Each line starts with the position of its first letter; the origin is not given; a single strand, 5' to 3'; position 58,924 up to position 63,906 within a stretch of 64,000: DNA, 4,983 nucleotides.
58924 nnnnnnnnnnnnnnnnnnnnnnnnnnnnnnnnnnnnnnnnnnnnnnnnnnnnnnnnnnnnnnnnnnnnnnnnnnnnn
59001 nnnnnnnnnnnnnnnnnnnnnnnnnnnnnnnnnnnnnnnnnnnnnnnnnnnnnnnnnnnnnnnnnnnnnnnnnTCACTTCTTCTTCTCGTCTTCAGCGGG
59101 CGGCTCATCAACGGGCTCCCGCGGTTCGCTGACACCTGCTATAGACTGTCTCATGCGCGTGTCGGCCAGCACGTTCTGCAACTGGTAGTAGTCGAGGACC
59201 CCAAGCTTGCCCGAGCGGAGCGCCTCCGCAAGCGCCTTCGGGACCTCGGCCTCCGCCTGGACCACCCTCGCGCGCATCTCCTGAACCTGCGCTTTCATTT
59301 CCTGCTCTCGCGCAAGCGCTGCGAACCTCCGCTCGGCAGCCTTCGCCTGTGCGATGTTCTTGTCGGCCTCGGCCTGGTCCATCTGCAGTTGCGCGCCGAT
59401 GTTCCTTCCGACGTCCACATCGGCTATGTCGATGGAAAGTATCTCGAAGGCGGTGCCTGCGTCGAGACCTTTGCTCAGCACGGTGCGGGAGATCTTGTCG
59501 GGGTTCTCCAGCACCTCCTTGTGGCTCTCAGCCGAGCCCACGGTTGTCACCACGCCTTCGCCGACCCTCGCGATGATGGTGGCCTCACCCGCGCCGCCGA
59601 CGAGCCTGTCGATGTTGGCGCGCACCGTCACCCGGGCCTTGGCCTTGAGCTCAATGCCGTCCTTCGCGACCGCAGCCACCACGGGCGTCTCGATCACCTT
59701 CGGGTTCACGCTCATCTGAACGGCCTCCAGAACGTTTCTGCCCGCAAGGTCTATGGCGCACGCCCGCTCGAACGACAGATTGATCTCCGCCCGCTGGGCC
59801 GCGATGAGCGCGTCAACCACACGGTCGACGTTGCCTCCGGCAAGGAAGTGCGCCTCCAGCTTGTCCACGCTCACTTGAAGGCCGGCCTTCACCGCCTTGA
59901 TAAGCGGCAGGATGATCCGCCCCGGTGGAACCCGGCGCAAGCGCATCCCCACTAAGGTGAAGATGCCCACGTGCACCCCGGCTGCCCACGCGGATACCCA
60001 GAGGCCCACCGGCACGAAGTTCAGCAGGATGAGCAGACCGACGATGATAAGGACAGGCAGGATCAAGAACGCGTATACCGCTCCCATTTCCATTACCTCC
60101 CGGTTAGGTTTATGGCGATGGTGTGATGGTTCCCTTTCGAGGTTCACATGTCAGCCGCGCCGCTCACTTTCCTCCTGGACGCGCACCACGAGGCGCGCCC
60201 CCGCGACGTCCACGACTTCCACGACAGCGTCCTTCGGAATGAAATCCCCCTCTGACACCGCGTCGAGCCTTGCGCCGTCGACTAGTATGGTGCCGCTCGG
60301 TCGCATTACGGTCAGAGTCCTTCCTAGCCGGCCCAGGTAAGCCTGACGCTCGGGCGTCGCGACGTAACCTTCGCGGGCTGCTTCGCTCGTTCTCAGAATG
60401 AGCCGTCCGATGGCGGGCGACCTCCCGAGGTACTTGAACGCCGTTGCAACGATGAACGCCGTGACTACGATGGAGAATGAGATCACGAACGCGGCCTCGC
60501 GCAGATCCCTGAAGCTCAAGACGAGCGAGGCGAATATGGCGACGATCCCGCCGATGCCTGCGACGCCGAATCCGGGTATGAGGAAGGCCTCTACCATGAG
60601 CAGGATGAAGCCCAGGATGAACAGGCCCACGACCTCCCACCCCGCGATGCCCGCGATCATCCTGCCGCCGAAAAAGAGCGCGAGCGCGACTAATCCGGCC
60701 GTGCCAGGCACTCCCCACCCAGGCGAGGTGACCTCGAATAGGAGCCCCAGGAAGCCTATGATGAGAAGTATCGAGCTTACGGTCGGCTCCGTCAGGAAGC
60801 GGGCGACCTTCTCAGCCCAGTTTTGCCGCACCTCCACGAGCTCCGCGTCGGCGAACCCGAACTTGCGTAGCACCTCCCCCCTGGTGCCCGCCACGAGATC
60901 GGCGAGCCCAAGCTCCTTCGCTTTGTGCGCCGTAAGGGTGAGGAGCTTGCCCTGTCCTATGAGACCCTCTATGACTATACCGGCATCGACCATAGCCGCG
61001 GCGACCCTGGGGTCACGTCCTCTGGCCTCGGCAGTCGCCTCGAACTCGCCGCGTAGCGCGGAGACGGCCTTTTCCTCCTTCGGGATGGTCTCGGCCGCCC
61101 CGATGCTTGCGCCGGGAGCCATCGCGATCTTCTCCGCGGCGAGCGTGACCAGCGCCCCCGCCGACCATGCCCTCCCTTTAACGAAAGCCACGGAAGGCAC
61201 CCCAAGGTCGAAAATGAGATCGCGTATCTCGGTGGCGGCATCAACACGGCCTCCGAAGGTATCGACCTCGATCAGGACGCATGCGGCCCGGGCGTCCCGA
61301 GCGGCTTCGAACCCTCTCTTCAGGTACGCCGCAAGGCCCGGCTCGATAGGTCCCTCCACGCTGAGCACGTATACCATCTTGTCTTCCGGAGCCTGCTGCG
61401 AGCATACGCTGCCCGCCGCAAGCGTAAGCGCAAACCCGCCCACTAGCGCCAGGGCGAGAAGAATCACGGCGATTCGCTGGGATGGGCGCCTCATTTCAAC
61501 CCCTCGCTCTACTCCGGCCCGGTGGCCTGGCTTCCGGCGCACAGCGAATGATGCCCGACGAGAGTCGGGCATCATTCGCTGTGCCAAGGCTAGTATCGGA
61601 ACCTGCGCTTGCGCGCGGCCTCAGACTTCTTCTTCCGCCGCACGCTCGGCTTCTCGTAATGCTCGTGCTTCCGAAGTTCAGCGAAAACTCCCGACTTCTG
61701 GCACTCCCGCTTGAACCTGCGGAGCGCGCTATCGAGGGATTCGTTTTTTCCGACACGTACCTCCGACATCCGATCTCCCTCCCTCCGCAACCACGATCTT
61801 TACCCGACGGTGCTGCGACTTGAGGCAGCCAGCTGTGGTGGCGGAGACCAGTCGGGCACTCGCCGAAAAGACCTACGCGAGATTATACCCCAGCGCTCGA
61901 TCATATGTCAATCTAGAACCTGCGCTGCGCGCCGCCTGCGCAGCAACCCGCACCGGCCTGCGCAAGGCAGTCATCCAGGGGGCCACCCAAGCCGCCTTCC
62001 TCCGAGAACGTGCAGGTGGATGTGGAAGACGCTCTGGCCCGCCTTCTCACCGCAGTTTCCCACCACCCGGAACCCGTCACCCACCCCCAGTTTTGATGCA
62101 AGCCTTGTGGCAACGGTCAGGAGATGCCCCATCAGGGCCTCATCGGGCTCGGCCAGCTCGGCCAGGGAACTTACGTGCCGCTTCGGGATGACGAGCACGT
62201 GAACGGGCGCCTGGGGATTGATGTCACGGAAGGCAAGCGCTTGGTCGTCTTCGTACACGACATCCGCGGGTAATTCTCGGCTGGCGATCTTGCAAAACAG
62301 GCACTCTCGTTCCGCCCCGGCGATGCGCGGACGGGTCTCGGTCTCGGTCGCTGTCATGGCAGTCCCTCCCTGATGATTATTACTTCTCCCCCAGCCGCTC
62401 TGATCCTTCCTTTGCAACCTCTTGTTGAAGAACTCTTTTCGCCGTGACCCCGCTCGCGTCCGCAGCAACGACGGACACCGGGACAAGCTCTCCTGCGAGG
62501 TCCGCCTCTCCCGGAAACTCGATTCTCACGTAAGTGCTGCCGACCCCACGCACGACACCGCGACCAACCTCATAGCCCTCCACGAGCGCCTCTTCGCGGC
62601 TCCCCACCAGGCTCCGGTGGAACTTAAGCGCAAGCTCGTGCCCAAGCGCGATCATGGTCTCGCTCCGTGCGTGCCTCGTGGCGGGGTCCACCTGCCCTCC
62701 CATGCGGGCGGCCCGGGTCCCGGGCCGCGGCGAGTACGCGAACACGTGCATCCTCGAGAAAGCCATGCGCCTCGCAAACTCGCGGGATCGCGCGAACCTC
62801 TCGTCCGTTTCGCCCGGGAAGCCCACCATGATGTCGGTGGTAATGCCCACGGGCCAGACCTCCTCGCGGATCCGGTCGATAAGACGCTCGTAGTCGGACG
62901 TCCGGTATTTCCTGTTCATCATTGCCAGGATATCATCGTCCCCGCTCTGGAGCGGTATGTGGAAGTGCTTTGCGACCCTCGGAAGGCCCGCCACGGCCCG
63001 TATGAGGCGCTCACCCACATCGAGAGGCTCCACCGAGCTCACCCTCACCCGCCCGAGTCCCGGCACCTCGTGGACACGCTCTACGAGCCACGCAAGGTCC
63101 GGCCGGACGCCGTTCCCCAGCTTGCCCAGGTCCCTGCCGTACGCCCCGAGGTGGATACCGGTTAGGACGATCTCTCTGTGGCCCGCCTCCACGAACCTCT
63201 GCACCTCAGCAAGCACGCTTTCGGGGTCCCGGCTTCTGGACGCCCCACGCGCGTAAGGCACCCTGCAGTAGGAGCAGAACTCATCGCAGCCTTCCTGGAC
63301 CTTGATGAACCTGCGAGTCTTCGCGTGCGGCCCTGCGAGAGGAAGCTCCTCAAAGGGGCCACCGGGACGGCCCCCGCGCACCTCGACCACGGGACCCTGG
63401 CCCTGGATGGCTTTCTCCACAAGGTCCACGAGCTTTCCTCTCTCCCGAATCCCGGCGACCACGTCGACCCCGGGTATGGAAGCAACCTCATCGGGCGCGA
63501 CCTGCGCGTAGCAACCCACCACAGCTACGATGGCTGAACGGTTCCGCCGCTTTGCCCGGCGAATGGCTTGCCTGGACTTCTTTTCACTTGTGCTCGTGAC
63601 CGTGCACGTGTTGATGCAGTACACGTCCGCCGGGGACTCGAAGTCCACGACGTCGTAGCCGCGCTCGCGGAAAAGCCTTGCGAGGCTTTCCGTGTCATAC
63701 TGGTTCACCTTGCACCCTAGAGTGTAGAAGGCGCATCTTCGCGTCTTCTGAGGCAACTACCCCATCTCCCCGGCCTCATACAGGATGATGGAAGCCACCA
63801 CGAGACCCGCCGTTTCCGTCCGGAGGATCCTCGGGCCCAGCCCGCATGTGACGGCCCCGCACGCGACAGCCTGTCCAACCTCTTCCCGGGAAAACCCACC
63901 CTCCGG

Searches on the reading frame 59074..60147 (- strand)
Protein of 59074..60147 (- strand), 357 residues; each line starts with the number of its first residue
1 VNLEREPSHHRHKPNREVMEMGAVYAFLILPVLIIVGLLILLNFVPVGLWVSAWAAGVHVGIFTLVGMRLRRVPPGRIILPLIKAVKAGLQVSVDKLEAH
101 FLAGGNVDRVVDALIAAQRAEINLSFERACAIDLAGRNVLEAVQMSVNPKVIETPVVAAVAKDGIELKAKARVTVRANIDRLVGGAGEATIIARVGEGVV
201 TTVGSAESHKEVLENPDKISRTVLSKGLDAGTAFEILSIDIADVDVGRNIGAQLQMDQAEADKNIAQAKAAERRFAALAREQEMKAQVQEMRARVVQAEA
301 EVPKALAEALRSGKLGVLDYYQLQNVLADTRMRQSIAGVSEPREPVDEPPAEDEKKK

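Call 14: search_protein_families(library=pfam, proteins=[window:59074-60147:-], max_evalue=0.001)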
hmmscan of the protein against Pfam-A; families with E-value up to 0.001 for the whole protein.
window:59074-60147:- (357 aa): 2 families
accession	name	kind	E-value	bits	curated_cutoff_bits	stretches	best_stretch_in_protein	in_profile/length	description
PF12127.13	FloA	-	3e-163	542.7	34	1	28-338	2-312/314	Flotillin-like protein FloA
PF02403.27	Seryl_tRNA_N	-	0.0002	22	28.2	1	212-306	7-101/108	Seryl-tRNA synthetase N-terminal domain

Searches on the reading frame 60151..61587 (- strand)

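Call 14: search_protein_families(library=pfam, proteins=[window:60151-61587:-], max_evalue=0.001)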
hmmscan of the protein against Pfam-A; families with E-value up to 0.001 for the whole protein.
window:60151-61587:- (478 aa): 4 families
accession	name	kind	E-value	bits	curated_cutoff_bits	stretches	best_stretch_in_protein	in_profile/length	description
PF25145.1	NfeD1b_N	-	1.5e-46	158.9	40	1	72-252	2-188/189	NfeD1b, N-terminal domain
PF24961.1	NfeD_membrane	-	6.8e-29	100.8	26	1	269-384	1-118/119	NfeD integral membrane domain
PF01957.25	NfeD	-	7.3e-15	55.4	29.1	1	415-469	2-56/57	NfeD-like C-terminal, partner-binding domain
PF00574.28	CLP_protease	-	0.00085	19.7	20.2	0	104-162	49-109/182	Clp protease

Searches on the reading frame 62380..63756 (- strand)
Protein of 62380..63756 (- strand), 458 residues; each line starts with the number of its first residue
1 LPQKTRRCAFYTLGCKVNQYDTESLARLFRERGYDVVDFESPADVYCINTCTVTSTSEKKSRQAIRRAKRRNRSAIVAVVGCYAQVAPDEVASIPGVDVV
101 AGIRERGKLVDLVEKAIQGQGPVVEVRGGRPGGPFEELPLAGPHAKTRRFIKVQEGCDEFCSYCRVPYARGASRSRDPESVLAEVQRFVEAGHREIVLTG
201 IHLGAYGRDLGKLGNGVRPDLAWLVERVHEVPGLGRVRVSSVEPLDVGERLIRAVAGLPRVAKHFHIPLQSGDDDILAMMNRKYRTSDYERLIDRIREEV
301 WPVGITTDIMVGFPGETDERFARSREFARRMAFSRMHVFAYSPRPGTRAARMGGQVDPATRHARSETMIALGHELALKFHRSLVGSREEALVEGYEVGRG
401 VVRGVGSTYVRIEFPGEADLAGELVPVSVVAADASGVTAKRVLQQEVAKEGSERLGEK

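Call 14: search_protein_families(library=pfam, proteins=[window:62380-63756:-], max_evalue=0.001)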
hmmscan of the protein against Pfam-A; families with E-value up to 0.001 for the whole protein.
window:62380-63756:- (458 aa): 3 families
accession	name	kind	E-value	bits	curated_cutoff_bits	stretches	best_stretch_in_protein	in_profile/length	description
PF00919.26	UPF0004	-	2.9e-27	95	27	1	8-102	2-98/98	Uncharacterized protein family UPF0004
PF04055.27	Radical_SAM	-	9.4e-26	91.4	29.5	1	151-327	1-165/166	Radical SAM superfamily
PF02310.24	B12-binding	-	0.00078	19.7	32.1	0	13-102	34-111/121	B12 binding domain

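Call 28: find_encoding_contigs(protein=window:62380-63756:-, flank=10000, max_places=4)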
Protein window:62380-63756:- (458 aa): 2 contigs read that carry it; 2 places shown.
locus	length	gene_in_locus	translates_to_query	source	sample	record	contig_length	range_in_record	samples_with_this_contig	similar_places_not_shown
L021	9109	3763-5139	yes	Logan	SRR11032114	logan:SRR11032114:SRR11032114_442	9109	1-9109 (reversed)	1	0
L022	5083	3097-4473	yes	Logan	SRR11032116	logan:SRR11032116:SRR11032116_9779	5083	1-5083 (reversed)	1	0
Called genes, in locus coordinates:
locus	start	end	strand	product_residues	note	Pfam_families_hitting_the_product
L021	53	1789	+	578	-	PF00012:HSP70, PF06723:MreB_Mbl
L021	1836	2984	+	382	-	PF00226:DnaJ, PF01556:DnaJ_C, PF00684:DnaJ_CXXCXGXG, PF27439:DnaJ_C_2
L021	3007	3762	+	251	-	PF20260:PUA_4, PF04452:Methyltrans_RNA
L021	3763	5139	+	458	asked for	PF00919:UPF0004, PF04055:Radical_SAM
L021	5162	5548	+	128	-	PF11969:DcpS_C, PF01230:HIT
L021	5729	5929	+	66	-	PF01165:Ribosomal_S21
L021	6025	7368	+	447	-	PF25145:NfeD1b_N, PF24961:NfeD_membrane, PF01957:NfeD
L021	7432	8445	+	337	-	PF12127:FloA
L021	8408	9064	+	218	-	-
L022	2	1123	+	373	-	?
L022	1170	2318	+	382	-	PF00226:DnaJ, PF01556:DnaJ_C, PF00684:DnaJ_CXXCXGXG, PF27439:DnaJ_C_2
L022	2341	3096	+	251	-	PF20260:PUA_4, PF04452:Methyltrans_RNA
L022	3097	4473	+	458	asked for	PF00919:UPF0004, PF04055:Radical_SAM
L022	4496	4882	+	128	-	PF11969:DcpS_C, PF01230:HIT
